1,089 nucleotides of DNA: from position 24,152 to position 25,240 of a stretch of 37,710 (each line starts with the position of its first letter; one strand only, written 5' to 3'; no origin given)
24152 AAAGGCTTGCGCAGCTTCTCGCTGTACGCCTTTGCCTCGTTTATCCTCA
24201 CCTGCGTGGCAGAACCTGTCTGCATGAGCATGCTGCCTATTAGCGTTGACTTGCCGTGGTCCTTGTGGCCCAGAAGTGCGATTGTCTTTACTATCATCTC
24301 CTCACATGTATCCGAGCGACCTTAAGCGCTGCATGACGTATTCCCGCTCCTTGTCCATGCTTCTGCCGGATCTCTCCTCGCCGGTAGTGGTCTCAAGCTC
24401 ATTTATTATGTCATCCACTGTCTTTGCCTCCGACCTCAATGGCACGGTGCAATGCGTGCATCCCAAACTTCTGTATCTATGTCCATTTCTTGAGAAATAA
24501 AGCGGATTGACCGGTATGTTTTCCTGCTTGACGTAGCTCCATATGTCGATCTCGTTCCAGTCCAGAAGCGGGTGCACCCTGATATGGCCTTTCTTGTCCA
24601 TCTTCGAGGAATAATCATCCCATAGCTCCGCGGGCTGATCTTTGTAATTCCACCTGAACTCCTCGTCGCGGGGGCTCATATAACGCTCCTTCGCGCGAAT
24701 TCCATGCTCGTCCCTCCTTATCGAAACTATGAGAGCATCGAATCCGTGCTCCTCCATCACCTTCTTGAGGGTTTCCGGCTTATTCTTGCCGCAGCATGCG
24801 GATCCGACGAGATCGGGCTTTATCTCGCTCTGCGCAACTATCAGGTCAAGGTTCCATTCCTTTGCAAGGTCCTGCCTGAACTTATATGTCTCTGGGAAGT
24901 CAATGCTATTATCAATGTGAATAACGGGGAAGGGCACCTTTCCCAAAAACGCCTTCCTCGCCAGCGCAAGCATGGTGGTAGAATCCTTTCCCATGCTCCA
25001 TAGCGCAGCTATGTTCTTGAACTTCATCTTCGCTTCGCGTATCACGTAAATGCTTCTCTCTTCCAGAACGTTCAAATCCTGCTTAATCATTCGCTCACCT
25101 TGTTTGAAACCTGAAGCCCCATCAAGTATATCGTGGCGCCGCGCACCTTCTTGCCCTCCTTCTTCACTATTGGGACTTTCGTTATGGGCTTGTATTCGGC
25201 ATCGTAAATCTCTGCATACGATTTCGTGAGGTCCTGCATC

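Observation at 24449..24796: CysD homologue carries the CC...CxxC cysteine set characteristic of Fe-S APS reductases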

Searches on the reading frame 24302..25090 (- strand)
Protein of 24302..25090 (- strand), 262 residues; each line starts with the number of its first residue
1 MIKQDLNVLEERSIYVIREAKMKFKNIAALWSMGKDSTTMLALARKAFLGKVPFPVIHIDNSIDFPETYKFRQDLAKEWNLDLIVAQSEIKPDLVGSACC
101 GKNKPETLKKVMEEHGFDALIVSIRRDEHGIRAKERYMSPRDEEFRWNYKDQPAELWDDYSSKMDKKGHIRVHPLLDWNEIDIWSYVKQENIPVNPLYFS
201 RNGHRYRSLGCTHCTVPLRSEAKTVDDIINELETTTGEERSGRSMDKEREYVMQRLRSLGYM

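Call 3: search_protein_families(library=pfam, proteins=[window:24302-25090:-], max_evalue=0.01)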
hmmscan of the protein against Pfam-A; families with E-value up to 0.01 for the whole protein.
window:24302-25090:- (262 aa): 1 family
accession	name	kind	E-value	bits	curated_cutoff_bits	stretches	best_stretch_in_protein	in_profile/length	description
PF01507.26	PAPS_reduct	-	2e-38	132.6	22.5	1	27-217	2-175/175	Phosphoadenosine phosphosulfate reductase domain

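Call 4: search_protein_families(library=ncbifam, proteins=[window:24302-25090:-], max_evalue=0.01)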
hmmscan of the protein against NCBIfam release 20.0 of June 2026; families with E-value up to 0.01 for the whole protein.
window:24302-25090:- (262 aa): 14 families
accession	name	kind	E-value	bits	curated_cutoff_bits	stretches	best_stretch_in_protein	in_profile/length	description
NF003587.0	PRK05253.1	subfamily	5.2e-90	301.7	195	2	4-201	7-212/301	sulfate adenylyltransferase subunit CysD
NF009214.0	PRK12563.1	equivalog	7.6e-66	222.7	413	2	5-201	23-227/317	sulfate adenylyltransferase subunit CysD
TIGR02039.1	CysD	subfamily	3.6e-64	217.2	396.6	2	6-201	1-204/294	sulfate adenylyltransferase, small subunit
NF002537.0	PRK02090.1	equivalog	4e-21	75.7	154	1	17-222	32-220/244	phosphoadenylyl-sulfate reductase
NF006327.0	PRK08557.1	equivalog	1.3e-18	67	366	2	169-231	313-371/415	hypothetical protein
NF006351.0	PRK08576.1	equivalog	1.6e-16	60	290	1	4-223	216-410/436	hypothetical protein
TIGR00434.1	cysH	subfamily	1.5e-15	57.7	165.1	1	165-221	142-194/214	phosophoadenylyl-sulfate reductase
NF010366.0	PRK13795.1-1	equivalog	1.6e-15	56.3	745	2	4-89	242-330/667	hypothetical protein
TIGR02055.1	APS_reductase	subfamily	1.8e-15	57.3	235.3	1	97-221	78-174/194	adenylylsulfate reductase, thioredoxin dependent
NF010367.0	PRK13795.1-2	equivalog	2.6e-14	52.6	456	2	5-88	222-303/584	hypothetical protein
TIGR02057.1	PAPS_reductase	equivalog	8.6e-13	48.7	254.2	1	165-221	152-205/224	phosphoadenosine phosphosulfate reductase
NF010368.0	PRK13795.1-3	equivalog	4.1e-10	38.5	588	2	6-88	228-308/635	hypothetical protein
NF010369.0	PRK13795.1-4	equivalog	4.4e-08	31.8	1086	1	14-87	240-315/633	hypothetical protein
TIGR00424.1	APS_reduc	equivalog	3.2e-05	22.7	553.2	0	171-218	256-299/464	5'-adenylylsulfate reductase, thioredoxin-independent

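Call 5: search_solved_structures(query=window:24302-25090:-, max_evalue=1, show_alignments=5)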
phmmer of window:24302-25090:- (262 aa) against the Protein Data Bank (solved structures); distinct sequences matched with E-value up to 1: 16.
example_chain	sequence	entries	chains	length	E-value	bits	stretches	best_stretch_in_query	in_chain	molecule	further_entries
1zun_A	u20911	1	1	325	8.7e-56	192.4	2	6-201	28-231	Sulfate adenylyltransferase subunit 2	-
8rom_A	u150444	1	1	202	1.3e-08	37.9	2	27-93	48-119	FAD synthase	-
8ron_A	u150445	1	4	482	6.3e-08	35.6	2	28-93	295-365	Isoform 2 of FAD synthase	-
6vpu_A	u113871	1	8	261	2.7e-06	30.2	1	32-216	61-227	Phosphoadenosine phosphosulfate reductase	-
2o8v_A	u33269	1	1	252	0.0001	25.1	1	167-215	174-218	Phosphoadenosine phosphosulfate reductase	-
7lhr_A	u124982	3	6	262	0.00029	23.6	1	170-217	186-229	Phosphoadenosine phosphosulfate reductase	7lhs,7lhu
1sur_A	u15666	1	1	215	0.00052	22.7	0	166-213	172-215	PAPS REDUCTASE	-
4bwv_A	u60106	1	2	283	0.0011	21.7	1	168-221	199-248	PHOSPHOADENOSINE-PHOSPHOSULPHATE REDUCTASE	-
2goy_A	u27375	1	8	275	0.0022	20.7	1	56-218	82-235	adenosine phosphosulfate reductase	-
7rge_A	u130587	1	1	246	0.0067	19.1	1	165-218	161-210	3'-phosphoadenylylsulfate reductase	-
2oq2_A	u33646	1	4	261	0.01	18.5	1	166-220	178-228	Phosphoadenosine phosphosulfate reductase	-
9nto_B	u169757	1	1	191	0.014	18.1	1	172-214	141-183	Cap9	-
3fwk_A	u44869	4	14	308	0.054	16.1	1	170-217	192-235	FMN Adenylyltransferase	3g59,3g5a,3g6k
4kkv_A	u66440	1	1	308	0.057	16.1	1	170-217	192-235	Similar to uniprot|P38913 Saccharomyces cerevisiae YDL045c FAD synthetase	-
2wsi_A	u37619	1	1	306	0.43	13.2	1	169-210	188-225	FAD SYNTHETASE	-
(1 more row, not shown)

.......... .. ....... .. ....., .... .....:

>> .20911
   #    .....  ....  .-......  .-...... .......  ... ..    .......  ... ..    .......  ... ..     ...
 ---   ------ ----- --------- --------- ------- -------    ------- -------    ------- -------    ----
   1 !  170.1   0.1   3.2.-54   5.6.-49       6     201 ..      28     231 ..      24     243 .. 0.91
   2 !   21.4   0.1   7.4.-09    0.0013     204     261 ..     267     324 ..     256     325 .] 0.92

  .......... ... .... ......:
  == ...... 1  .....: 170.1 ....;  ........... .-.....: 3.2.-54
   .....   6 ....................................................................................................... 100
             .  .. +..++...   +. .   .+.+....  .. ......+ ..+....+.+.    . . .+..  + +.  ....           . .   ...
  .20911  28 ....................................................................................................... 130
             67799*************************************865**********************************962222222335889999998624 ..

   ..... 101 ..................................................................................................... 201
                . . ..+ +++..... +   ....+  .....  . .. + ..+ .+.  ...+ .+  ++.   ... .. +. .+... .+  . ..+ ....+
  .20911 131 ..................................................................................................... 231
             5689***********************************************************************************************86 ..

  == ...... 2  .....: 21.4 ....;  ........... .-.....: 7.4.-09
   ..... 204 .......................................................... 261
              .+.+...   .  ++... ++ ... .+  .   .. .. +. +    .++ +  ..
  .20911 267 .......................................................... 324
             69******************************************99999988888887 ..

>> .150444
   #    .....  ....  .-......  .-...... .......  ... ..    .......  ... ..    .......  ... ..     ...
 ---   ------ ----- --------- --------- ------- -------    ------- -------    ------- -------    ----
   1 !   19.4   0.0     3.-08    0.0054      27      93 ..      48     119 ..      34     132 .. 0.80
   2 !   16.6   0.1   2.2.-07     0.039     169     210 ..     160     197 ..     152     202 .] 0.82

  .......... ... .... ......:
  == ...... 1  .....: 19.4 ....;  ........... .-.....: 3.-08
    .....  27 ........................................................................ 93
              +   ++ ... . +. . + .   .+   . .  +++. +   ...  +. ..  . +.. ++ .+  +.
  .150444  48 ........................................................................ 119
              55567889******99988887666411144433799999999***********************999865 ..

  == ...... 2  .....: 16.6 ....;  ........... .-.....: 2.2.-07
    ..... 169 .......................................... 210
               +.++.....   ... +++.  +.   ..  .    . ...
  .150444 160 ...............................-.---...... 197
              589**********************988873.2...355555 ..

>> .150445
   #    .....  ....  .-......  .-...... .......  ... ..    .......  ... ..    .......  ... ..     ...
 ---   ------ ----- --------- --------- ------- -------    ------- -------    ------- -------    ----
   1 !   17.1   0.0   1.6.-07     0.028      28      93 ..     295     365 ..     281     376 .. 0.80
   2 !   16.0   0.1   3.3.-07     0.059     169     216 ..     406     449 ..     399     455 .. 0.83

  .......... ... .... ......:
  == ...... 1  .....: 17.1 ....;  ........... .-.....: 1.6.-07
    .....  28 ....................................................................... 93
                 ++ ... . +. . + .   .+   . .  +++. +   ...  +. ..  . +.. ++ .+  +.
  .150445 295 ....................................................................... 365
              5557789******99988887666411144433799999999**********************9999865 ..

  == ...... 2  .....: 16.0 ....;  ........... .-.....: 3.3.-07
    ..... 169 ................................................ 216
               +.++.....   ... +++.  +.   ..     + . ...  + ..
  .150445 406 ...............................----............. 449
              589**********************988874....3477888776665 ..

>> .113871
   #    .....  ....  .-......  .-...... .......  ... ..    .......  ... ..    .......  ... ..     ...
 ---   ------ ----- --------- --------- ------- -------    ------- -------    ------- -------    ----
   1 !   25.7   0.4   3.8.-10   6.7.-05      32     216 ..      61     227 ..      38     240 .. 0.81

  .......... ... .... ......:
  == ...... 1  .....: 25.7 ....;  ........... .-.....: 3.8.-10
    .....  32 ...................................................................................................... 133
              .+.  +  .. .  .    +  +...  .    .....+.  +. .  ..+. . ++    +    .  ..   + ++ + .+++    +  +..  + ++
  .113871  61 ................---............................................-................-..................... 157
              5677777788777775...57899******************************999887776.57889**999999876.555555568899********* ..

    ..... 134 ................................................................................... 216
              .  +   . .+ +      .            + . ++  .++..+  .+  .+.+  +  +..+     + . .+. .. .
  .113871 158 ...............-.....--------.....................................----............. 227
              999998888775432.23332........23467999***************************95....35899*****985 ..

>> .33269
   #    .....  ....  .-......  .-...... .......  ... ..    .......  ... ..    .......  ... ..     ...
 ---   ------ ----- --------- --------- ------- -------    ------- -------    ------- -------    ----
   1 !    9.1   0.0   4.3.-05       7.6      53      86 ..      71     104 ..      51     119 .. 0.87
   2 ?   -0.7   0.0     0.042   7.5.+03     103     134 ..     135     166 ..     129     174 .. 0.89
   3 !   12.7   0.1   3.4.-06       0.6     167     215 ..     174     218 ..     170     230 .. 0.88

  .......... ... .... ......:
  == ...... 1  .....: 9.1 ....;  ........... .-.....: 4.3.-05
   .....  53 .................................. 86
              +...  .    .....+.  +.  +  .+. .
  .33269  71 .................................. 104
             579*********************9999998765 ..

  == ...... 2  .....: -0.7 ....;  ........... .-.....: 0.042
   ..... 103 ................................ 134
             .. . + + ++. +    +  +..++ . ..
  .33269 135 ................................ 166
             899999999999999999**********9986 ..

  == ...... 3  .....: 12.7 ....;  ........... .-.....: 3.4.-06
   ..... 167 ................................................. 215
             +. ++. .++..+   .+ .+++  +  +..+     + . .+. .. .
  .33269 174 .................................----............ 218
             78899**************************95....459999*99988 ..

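Call 6: find_homologous_proteins(query=window:24302-25090:-, max_evalue=1e-10)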
Query window:24302-25090:- (262 aa): 6584 proteins with E <= 1e-10 among 7430 candidates; the best 120 are listed.
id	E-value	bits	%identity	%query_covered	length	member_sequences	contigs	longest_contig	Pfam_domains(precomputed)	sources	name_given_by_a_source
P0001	9.1e-177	604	100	100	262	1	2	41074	PF01507.26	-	-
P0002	7.5e-170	581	96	100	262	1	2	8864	PF01507.26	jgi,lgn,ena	jgi:sulfate adenylyltransferase subunit 2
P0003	2.8e-164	563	93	98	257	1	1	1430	PF01507.26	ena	-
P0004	3.7e-163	559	91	100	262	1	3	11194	PF01507.26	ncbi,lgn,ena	-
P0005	1.3e-160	551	90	100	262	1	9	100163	PF01507.26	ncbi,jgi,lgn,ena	jgi:sulfate adenylyltransferase subunit 2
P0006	1.1e-158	544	88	100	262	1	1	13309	PF01507.26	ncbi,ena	-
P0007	1.2e-158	544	88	100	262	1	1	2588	PF01507.26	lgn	-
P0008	1.3e-156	538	87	100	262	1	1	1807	PF01507.26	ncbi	-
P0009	1.3e-155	535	87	100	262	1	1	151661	PF01507.26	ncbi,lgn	-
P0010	1.9e-155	534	85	100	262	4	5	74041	PF01507.26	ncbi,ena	-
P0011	3.2e-155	533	86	100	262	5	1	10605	PF01507.26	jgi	jgi:sulfate adenylyltransferase subunit 2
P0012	3.6e-154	530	84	100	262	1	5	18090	PF01507.26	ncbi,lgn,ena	-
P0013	5.9e-154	529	84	100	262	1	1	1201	PF01507.26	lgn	-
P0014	7.1e-154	529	85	100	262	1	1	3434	PF01507.26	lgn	-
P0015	7.5e-154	529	85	100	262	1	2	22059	PF01507.26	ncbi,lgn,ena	-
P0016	2.2e-153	527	85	100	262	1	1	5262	PF01507.26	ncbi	-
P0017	2.9e-153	527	85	100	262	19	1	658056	PF01507.26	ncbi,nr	ncbi:MAG: sulfate adenylyltransferase subunit CysD [Candidatus Micrarchaeota archaeon]|nr:sulfate ad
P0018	1.1e-152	525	85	100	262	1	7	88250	PF01507.26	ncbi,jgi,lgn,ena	jgi:sulfate adenylyltransferase subunit 2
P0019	1.7e-152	524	84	100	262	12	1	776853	PF01507.26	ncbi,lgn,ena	-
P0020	4.6e-152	523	83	100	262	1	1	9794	PF01507.26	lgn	-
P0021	2.5e-151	520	85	100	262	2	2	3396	PF01507.26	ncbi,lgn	-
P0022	3.8e-151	520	82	100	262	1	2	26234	PF01507.26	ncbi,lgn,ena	-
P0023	5.0e-151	519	82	100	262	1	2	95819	PF01507.26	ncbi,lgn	-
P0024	5.0e-151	519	82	100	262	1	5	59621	PF01507.26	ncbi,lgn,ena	-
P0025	5.8e-151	519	84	100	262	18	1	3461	PF01507.26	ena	-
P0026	5.8e-151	519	84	100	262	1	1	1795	PF01507.26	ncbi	-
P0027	2.2e-150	517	85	100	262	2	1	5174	PF01507.26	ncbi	-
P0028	3.2e-150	517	81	100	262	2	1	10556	PF01507.26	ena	-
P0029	3.5e-150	517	82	100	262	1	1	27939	PF01507.26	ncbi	-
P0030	5.2e-150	516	83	100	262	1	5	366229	PF01507.26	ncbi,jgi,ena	jgi:sulfate adenylyltransferase subunit 2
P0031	5.6e-150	516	83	100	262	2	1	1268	PF01507.26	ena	-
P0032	6.5e-150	516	82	100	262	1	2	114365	PF01507.26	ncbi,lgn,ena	-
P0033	1.1e-149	515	83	100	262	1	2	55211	PF01507.26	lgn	-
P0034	1.6e-149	514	83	100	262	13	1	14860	PF01507.26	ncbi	-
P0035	5.4e-149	513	82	100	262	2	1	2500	PF01507.26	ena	-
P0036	8.6e-149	512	82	100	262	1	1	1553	PF01507.26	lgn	-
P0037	1.1e-148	512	81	100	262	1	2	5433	PF01507.26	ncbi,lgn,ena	-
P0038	1.2e-148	512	81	100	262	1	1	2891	PF01507.26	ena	-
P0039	4.6e-148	510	81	100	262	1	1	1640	PF01507.26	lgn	-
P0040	4.7e-148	510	81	100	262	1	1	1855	PF01507.26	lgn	-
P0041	8.5e-148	509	82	100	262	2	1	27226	PF01507.26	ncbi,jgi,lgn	-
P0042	8.5e-148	509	80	100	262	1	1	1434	PF01507.26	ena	-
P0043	1.0e-147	509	81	100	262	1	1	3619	PF01507.26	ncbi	-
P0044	1.2e-147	508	82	100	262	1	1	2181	PF01507.26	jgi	jgi:sulfate adenylyltransferase subunit 2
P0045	4.4e-147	506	82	100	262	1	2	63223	PF01507.26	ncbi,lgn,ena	-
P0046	9.1e-147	505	81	100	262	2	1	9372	PF01507.26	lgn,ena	-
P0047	1.4e-146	505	81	100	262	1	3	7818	PF01507.26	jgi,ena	-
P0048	2.6e-146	504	82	100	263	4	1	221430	PF01507.26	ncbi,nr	ncbi:MAG: sulfate adenylyltransferase subunit CysD [Candidatus Micrarchaeota archaeon]|nr:sulfate ad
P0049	2.8e-146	504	81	100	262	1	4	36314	PF01507.26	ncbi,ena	-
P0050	7.1e-146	503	81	100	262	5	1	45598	PF01507.26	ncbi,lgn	-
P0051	3.0e-145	500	80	100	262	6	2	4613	PF01507.26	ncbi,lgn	-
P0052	3.6e-145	500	81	100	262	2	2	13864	PF01507.26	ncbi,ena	-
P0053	4.8e-145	500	78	100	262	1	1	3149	PF01507.26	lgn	-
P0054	6.7e-145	499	81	100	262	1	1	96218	PF01507.26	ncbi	-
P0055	9.3e-145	499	79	100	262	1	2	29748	PF01507.26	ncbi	-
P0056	3.3e-144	497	79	100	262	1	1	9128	PF01507.26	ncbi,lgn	-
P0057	3.9e-143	494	78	100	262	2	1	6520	PF01507.26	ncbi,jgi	-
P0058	6.4e-143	493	80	100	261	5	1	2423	PF01507.26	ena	-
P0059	1.6e-142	492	79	100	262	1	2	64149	PF01507.26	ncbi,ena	-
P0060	1.6e-142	492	78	100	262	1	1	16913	PF01507.26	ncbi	-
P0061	1.7e-142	491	78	100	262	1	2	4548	PF01507.26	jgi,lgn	-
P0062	2.3e-142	491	79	100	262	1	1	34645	PF01507.26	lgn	-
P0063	6.1e-142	490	79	100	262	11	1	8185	PF01507.26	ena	-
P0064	7.0e-142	489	79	100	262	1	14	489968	PF01507.26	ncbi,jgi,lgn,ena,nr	ncbi:MAG: sulfate adenylyltransferase subunit CysD [Candidatus Marsarchaeota archaeon]|jgi:sulfate a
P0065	7.1e-142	489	78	100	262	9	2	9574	PF01507.26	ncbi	ncbi:MAG: sulfate adenylyltransferase subunit CysD [Candidatus Micrarchaeaceae archaeon]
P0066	8.1e-142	489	78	100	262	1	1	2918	PF01507.26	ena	-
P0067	8.2e-142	489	78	100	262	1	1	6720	PF01507.26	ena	-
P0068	9.7e-142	489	78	100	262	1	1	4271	PF01507.26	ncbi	-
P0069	1.1e-141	489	79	100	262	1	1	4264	PF01507.26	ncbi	-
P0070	1.1e-141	489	77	100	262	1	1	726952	PF01507.26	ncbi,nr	ncbi:MAG: sulfate adenylyltransferase subunit CysD [Candidatus Micrarchaeota archaeon]|nr:sulfate ad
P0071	1.2e-141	489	79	100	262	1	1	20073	PF01507.26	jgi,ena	-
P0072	1.4e-141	488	78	100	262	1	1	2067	PF01507.26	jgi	jgi:sulfate adenylyltransferase subunit 2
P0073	1.5e-141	488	79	100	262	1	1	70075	PF01507.26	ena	-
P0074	1.6e-141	488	79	100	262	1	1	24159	PF01507.26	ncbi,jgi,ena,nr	ncbi:MAG TPA: sulfate adenylyltransferase subunit CysD [Candidatus Acidoferrum sp.]|nr:sulfate adeny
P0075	1.9e-141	488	78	100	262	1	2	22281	PF01507.26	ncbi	ncbi:MAG: sulfate adenylyltransferase subunit CysD [Candidatus Micrarchaeia archaeon]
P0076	2.0e-141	488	78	100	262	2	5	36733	PF01507.26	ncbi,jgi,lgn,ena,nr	ncbi:MAG: sulfate adenylyltransferase subunit CysD [Candidatus Marsarchaeota archaeon]|jgi:sulfate a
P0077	2.2e-141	488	79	100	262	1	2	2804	PF01507.26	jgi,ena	-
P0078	3.0e-141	487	78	100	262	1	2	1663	PF01507.26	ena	-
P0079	3.2e-141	487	78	100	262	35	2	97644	PF01507.26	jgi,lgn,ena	-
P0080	3.9e-141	487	77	100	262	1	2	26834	PF01507.26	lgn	-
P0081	4.3e-141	487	78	100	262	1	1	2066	PF01507.26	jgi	jgi:sulfate adenylyltransferase subunit 2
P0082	5.8e-141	486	77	100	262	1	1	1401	PF01507.26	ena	-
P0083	6.9e-141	486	77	100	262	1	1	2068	PF01507.26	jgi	jgi:sulfate adenylyltransferase subunit 2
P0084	7.2e-141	486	77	100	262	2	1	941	PF01507.26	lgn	-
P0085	8.3e-141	486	77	100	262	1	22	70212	PF01507.26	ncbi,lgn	ncbi:MAG: sulfate adenylyltransferase subunit CysD [Candidatus Micrarchaeaceae archaeon]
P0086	9.1e-141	486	78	100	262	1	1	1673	PF01507.26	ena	-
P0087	1.4e-140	485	77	100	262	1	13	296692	PF01507.26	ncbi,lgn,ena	-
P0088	1.6e-140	485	77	100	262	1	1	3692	PF01507.26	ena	-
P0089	2.2e-140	485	77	100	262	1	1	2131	PF01507.26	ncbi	-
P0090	3.2e-140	484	78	100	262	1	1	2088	PF01507.26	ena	-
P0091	4.4e-140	484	77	100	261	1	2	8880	PF01507.26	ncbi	ncbi:MAG: sulfate adenylyltransferase subunit CysD [Candidatus Micrarchaeia archaeon]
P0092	4.5e-140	484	77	100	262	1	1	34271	PF01507.26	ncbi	ncbi:MAG: sulfate adenylyltransferase subunit CysD [Candidatus Micrarchaeia archaeon]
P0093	5.4e-140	483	78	97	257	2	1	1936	PF01507.26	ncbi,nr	ncbi:MAG: sulfate adenylyltransferase subunit CysD [Candidatus Micrarchaeota archaeon]|nr:sulfate ad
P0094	9.4e-140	482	77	100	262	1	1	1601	PF01507.26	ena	-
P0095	1.0e-139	482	79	100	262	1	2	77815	PF01507.26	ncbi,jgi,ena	ncbi:MAG: sulfate adenylyltransferase subunit CysD [Candidatus Micrarchaeia archaeon]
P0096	1.1e-139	482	77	100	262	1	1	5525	PF01507.26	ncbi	-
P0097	1.2e-139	482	78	100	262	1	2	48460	PF01507.26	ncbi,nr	ncbi:MAG: sulfate adenylyltransferase subunit CysD [Candidatus Micrarchaeota archaeon]|nr:sulfate ad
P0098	1.9e-139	481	77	100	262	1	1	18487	PF01507.26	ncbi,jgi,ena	-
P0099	2.6e-139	481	77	100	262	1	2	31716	PF01507.26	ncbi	ncbi:MAG: sulfate adenylyltransferase subunit CysD [Candidatus Micrarchaeia archaeon]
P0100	3.1e-139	481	78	100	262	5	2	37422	PF01507.26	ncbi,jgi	ncbi:MAG: sulfate adenylyltransferase subunit CysD [Candidatus Micrarchaeia archaeon]|jgi:sulfate ad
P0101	3.6e-139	481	76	100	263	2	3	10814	PF01507.26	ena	-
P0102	5.4e-139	480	76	100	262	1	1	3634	PF01507.26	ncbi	-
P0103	6.3e-139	480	77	100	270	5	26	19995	PF01507.26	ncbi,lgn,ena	-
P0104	9.0e-139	479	78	100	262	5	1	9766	PF01507.26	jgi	-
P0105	9.2e-139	479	77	100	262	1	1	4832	PF01507.26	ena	-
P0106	1.0e-138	479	77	100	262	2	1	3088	PF01507.26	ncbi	-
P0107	1.1e-138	479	77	100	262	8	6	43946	PF01507.26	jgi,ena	jgi:sulfate adenylyltransferase subunit 2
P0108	1.5e-138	479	76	100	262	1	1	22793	PF01507.26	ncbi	-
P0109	1.6e-138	478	76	100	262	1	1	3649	PF01507.26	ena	-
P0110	2.2e-138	478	75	100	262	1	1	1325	PF01507.26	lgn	-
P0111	2.3e-138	478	76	100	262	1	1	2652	PF01507.26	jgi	-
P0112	2.7e-138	478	77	100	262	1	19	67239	PF01507.26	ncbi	ncbi:MAG: sulfate adenylyltransferase subunit CysD [Candidatus Micrarchaeaceae archaeon]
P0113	3.7e-138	477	77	100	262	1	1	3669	PF01507.26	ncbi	-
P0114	4.1e-138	477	76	100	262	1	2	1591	PF01507.26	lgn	-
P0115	4.2e-138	477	76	100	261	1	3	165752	PF01507.26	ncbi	ncbi:MAG: sulfate adenylyltransferase subunit CysD [Candidatus Micrarchaeia archaeon]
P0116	4.7e-138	477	76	100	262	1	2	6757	PF01507.26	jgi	-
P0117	5.1e-138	477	76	100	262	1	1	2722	PF01507.26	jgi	jgi:sulfate adenylyltransferase subunit 2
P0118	5.8e-138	477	77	100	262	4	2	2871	PF01507.26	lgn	-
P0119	8.3e-138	476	77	100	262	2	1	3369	PF01507.26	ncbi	ncbi:MAG: sulfate adenylyltransferase subunit CysD [Candidatus Micrarchaeia archaeon]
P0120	9.3e-138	476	75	100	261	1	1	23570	PF01507.26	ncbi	ncbi:MAG: sulfate adenylyltransferase subunit CysD [Candidatus Micrarchaeia archaeon]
